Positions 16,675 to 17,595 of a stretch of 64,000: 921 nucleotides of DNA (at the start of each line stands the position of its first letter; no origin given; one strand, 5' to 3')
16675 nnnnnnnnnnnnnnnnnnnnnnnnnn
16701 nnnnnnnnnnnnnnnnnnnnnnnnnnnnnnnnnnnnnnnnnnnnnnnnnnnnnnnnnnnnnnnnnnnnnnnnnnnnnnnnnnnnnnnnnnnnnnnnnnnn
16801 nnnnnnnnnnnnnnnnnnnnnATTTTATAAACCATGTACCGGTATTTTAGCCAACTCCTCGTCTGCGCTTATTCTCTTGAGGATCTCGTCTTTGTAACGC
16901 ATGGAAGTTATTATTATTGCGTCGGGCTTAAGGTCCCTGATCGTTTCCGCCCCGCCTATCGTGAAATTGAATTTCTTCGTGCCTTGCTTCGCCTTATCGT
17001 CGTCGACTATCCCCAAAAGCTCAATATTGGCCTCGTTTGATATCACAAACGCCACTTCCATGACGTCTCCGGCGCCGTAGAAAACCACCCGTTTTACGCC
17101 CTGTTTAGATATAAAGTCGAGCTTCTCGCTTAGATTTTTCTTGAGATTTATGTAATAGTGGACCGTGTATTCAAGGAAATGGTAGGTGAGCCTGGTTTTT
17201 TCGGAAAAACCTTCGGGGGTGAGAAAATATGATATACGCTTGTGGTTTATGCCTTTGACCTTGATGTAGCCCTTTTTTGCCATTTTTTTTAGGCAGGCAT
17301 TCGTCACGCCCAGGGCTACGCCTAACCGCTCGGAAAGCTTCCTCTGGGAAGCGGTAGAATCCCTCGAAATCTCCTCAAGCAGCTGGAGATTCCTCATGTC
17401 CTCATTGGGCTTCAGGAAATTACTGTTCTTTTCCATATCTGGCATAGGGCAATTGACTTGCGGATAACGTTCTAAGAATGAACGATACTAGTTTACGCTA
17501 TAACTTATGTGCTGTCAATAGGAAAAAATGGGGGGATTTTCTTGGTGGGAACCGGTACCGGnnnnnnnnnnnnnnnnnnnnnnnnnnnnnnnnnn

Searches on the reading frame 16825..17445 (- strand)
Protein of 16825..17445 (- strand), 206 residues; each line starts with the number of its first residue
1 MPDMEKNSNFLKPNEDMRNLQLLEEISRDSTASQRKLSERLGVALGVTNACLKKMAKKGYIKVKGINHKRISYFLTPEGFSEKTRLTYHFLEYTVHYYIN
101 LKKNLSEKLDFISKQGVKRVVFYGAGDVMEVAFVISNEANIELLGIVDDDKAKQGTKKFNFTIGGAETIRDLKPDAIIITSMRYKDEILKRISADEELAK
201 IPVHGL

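Call 66: search_protein_families(library=pfam, proteins=[window:16825-17445:-], max_evalue=0.001)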
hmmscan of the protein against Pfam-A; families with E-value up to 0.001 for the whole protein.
window:16825-17445:- (206 aa): 2 families
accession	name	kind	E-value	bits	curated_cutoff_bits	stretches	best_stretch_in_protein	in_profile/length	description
PF13412.12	HTH_24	-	8.3e-11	41.7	21.9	1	20-62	6-48/48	Winged helix-turn-helix DNA-binding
PF12802.13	MarR_2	-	3.5e-05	24.3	27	1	20-70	8-60/61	MarR family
